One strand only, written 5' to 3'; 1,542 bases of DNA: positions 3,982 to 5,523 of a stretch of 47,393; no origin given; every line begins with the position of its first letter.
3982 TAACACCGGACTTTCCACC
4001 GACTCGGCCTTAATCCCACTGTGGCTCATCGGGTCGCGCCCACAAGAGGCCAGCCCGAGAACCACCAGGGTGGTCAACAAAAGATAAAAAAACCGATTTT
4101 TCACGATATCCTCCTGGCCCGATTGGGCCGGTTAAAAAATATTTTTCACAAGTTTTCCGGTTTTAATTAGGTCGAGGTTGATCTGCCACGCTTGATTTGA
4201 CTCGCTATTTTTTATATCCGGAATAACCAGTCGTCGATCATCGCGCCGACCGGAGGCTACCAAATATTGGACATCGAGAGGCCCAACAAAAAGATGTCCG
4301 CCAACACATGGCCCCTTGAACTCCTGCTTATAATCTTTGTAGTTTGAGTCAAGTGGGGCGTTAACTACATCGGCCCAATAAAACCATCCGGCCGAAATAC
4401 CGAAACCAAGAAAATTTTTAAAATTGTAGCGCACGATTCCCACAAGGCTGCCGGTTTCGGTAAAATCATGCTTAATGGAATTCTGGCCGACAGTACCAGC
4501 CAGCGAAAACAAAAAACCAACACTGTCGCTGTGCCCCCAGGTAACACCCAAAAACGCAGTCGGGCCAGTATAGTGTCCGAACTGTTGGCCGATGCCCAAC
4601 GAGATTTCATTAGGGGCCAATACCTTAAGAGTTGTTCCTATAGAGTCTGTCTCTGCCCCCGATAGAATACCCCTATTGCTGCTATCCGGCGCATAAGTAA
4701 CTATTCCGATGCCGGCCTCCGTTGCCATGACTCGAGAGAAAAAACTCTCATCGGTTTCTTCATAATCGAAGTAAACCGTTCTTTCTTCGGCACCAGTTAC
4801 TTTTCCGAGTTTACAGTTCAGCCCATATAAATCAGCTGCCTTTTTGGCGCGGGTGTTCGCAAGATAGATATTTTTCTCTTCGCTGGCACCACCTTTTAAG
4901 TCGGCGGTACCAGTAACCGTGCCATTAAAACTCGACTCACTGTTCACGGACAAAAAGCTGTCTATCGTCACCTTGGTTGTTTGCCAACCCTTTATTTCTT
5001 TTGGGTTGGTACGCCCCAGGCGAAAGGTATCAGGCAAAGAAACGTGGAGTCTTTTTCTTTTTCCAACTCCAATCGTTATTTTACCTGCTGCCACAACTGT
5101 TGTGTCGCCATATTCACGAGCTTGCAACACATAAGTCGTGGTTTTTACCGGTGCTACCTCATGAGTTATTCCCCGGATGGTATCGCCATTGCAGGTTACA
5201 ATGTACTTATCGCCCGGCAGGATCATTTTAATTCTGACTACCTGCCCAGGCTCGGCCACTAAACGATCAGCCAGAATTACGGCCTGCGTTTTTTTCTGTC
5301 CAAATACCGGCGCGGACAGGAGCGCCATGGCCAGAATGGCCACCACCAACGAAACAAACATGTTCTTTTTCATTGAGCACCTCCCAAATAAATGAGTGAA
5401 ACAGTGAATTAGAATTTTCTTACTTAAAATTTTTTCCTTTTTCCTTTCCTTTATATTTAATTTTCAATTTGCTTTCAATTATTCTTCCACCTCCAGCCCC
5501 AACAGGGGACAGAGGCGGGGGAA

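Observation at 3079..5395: SD-bearing, GC-elevated two-gene island beside the RAYT: lipoprotein plus an OmpA-motif/beta-barrel-like secreted protein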

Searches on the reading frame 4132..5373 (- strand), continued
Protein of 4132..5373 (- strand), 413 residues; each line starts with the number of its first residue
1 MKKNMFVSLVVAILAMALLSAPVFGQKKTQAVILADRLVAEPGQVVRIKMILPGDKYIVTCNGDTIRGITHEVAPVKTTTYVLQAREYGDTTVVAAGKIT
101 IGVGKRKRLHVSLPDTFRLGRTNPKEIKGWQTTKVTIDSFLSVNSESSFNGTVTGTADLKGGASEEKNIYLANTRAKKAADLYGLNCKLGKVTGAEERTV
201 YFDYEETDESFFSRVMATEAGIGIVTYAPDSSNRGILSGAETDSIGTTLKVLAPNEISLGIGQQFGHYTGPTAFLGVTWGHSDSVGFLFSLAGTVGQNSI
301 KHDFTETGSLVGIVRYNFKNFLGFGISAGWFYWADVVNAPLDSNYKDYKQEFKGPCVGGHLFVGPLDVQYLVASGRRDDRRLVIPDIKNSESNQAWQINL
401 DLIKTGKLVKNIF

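Call 55: find_encoding_contigs(protein=P0006, flank=8000, max_places=3)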
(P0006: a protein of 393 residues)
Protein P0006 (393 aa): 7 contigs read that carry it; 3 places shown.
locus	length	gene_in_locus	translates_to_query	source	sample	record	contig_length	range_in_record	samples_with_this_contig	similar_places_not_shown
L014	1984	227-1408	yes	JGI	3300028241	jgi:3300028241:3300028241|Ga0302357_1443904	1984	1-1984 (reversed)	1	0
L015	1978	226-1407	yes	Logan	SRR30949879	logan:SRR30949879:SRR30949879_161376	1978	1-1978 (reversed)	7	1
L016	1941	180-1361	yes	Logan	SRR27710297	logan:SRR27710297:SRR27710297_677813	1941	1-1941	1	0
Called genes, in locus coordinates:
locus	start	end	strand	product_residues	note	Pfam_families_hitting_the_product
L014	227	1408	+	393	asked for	-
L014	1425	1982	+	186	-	?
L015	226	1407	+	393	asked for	-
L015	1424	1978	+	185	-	?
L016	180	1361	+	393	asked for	-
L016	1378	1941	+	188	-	?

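Call 61: search_protein_families(library=pfam, proteins=[P0002, P0005, P0006, P0007, P0008, P0004], max_evalue=5)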
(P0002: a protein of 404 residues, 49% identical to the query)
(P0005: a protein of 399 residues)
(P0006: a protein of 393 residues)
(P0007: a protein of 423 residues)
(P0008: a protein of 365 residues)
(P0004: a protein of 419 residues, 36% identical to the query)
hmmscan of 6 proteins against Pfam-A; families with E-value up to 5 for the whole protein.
P0002 (404 aa): 0 families

P0005 (399 aa): 0 families

P0006 (393 aa): 1 family
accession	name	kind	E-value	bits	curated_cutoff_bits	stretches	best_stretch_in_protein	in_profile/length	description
PF13505.12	OMP_b-brl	-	0.0041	17.7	28.7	1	251-318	98-146/175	Outer membrane protein beta-barrel domain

P0007 (423 aa): 0 families

P0008 (365 aa): 0 families

P0004 (419 aa): 0 families

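Call 84: search_protein_families(library=phrogs, proteins=[window:4132-5373:-], max_evalue=0.01)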
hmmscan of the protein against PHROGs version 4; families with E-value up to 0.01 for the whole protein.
window:4132-5373:- (413 aa): 0 families

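Call 87: search_dna_similar(query=window:4132-5373:-, collection=phages, mode=protein, max_evalue=0.001, max_rows=10)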
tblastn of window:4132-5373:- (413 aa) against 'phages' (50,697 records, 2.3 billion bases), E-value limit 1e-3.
No match.

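Call 88: search_dna_similar(query=window:4132-5373:-, collection=plasmids, mode=protein, max_evalue=0.001, max_rows=10)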
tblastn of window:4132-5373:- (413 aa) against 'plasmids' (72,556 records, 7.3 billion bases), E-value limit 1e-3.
No match.

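Call 94: fold_search(model_id=the predicted structure, library=viral)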
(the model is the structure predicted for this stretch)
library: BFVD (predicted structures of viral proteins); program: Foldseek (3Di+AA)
matches with E <= 10: 506; with E <= 0.001: 2
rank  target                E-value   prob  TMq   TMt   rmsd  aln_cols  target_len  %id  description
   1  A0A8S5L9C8            5.5e-04  1.00  0.22  0.41   7.6       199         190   14  Outer membrane protein [Myoviridae sp. ctPuP5]
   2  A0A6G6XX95            7.5e-04  1.00  0.20  0.39  15.0       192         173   14  (no name in the UniProt tables at hand)
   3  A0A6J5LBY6            1.0e-03  1.00  0.22  0.42  13.4       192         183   10  Outer membrane protein beta-barrel [uncultured Caudovirales phage]
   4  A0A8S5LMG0            1.7e-03  0.90  0.20  0.19  30.1       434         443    9  Uncharacterized protein [Siphoviridae sp. ctDuC3]
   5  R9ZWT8                2.1e-03  1.00  0.23  0.28   7.2       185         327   10  Outer-membrane protein OmpA domain containing protein [Cellulophaga phage phi17:2]
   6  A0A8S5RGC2            2.2e-03  1.00  0.23  0.20  10.1       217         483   10  Outer membrane protein [virus sp. ct5rm7]
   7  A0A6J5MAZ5            2.9e-03  1.00  0.23  0.45  13.6       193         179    9  COG3637 Opacity protein and related surface antigens [uncultured Caudovirales phage]
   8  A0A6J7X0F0            3.6e-03  0.96  0.18  0.29  14.7       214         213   10  Uncharacterized protein [uncultured Caudovirales phage]
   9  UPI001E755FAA         7.1e-03  0.98  0.19  0.43   8.2       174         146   14  (no name look-up for this kind of identifier)
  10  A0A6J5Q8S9            7.4e-03  0.33  0.17  0.19  30.5       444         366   10  Fibronectin type III [uncultured Caudovirales phage]
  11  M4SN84                9.7e-03  0.99  0.21  0.40   9.5       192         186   11  Uncharacterized protein [Cellulophaga phage phiST]
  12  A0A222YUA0            1.0e-02  1.00  0.23  0.52   6.2       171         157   12  (no name in the UniProt tables at hand)
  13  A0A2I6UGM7            1.0e-02  1.00  0.21  0.45   7.9       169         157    9  Uncharacterized protein [Salinibacter phage M8CRM-1]
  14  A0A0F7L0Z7            1.3e-02  0.98  0.21  0.43   7.1       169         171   11  Uncharacterized protein [uncultured marine virus]
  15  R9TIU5                1.3e-02  0.80  0.16  0.31  15.4       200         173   12  Outer membrane protein beta-barrel domain-containing protein [Vibrio phage nt-1]
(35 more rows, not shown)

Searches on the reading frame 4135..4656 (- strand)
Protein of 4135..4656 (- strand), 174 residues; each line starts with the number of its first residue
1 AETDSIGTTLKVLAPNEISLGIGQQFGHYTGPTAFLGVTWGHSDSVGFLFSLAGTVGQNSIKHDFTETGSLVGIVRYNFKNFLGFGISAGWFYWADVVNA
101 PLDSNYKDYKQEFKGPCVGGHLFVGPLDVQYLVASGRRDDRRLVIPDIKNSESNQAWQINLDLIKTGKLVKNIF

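Call 66: search_solved_structures(query=A5, max_evalue=10, show_alignments=1)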
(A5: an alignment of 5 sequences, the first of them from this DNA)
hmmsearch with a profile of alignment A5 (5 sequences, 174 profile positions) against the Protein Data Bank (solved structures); distinct sequences matched with E-value up to 10: 8.
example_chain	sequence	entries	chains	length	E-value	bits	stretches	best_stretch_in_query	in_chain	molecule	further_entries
6ymx_a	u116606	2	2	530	0.23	13.9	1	48-97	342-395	Cytochrome c oxidase subunit 1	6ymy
6giq_a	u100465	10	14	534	0.23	13.9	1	48-97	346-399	Cytochrome c oxidase subunit 1 | CYTOCHROME C OXIDASE SUBUNIT 1; SYNONYM: CYTOCHROME C OXIDASE POLYPEPTIDE I, COX1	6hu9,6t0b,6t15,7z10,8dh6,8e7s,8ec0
1wt9_A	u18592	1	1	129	0.31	13.5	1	74-101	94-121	agkisacutacin A chain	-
6za2_A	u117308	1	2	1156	0.33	13.4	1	62-102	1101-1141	Por secretion system protein porU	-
1iod_A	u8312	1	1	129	0.34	13.4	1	74-101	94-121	COAGULATION FACTOR X BINDING PROTEIN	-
5x89_A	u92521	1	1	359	0.84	12.1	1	103-140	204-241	EndA-like protein,tRNA-splicing endonuclease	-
3fm3_A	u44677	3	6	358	1.3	11.5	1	132-172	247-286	Methionine aminopeptidase 2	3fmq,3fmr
8ucj_a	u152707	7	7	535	1.5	11.3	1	48-98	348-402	Cytochrome c oxidase subunit 1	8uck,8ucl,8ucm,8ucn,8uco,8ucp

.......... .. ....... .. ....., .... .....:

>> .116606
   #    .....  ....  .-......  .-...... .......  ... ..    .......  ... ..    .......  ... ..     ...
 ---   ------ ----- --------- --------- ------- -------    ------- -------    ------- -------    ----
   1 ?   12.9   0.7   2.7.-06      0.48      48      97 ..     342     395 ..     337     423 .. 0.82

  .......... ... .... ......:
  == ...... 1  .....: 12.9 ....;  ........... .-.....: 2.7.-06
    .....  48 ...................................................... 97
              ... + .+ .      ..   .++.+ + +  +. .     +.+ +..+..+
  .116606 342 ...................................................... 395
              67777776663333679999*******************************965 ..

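Call 72: predict_structure(alignment_id=A5)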
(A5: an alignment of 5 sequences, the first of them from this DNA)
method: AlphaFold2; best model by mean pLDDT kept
length: 174 residues; sequences in the alignment: 5
mean_pLDDT: 79.6   pTM: 0.72
mean pLDDT of the five models: 79.6, 75.5, 73.2, 73.1, 72.9
residues with pLDDT >= 90: 59; 70-90: 78; 50-70: 17; < 50: 20
segments of 3 or more residues with pLDDT < 50: 1-12, 61-63
pLDDT, mean of each block of 10 residues (from residue 1): 40 75 86 90 84 82 68 92 92 79 56 91 92 89 70 89 85 60
secondary structure, 60 per line:
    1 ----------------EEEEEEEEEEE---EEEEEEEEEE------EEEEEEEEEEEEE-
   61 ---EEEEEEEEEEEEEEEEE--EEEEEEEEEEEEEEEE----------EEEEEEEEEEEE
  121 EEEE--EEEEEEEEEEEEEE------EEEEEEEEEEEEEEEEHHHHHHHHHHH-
elements in order: E17-27 E31-40 E47-59 E64-80 E83-98 E109-124 E127-140 E147-162 H163-173

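Call 75: fold_search(model_id=the predicted structure, library=pdb)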
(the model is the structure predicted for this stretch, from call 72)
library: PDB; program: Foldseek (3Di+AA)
matches with E <= 10: 849; with E <= 0.001: 1
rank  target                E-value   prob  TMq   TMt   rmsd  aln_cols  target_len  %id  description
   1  2erv_A                7.4e-04  1.00  0.35  0.38   7.8       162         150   14  Crystal structure of the outer membrane enzyme PagL (released 2006-04-11)
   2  2erv_B                1.0e-03  1.00  0.34  0.39   8.1       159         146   13  Crystal structure of the outer membrane enzyme PagL (released 2006-04-11)
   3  1p4t                  1.2e-03  1.00  0.40  0.44   7.5       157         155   11  Crystal structure of Neisserial surface protein A (NspA) (released 2003-07-22)
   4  9a2m_MODEL_1_A        1.3e-03  1.00  0.44  0.26  13.2       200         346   11  Model of E. coli OmpA by in-cell photo-crosslinking MS and deep learning (released 2023-02-24)
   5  1qj9                  1.3e-03  1.00  0.39  0.43   9.1       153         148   12  CRYSTAL STRUCTURE OF THE OUTER MEMBRANE PROTEIN OMPX FROM ESCHERICHIA COLI (released 1999-10-06)
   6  9fzc_A                3.6e-03  1.00  0.41  0.41   7.6       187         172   10  Structure of OmpA-short in complex with nanobody Nb01 (released 2024-07-17)
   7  9fzd_A                5.4e-03  1.00  0.41  0.41   8.0       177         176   10  Structure of OmpA-long in complex with nanobody Nb39 (released 2024-07-17)
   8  2ge4_MODEL_1_A        5.9e-03  1.00  0.43  0.43   8.3       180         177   10  High-resolution solution structure of outer membrane protein A transmembrane domain (released 2006-04-11)
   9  3qrc_A                5.9e-03  1.00  0.43  0.47   7.6       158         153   10  The crystal structure of Ail, the attachment invasion locus protein of Yersinia pestis, in complex with the heparin an (released 2011-11-23)
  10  3qrc_B                5.9e-03  1.00  0.41  0.44   7.7       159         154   10  The crystal structure of Ail, the attachment invasion locus protein of Yersinia pestis, in complex with the heparin an (released 2011-11-23)
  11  2m06_MODEL_1_A        8.0e-03  0.99  0.37  0.41   7.9       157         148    8  NMR structure of OmpX in phopspholipid nanodiscs (released 2012-12-12)
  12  2x56                  8.0e-03  0.99  0.37  0.27  10.8       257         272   10  Yersinia Pestis Plasminogen Activator Pla (Native) (released 2010-07-28)
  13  4rlc                  8.4e-03  1.00  0.45  0.55   7.0       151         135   10  Crystal structure of the N-terminal beta-barrel domain of Pseudomonas aeruginosa OprF (released 2015-04-22)
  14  1qjp                  8.4e-03  1.00  0.43  0.52   6.8       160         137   11  HIGH RESOLUTION STRUCTURE OF THE OUTER MEMBRANE PROTEIN A (OMPA) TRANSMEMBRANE DOMAIN (released 2000-06-30)
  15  3gp6                  8.4e-03  1.00  0.42  0.46   6.6       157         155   11  Crystal structure of PagP in SDS/MPD (released 2010-06-23)
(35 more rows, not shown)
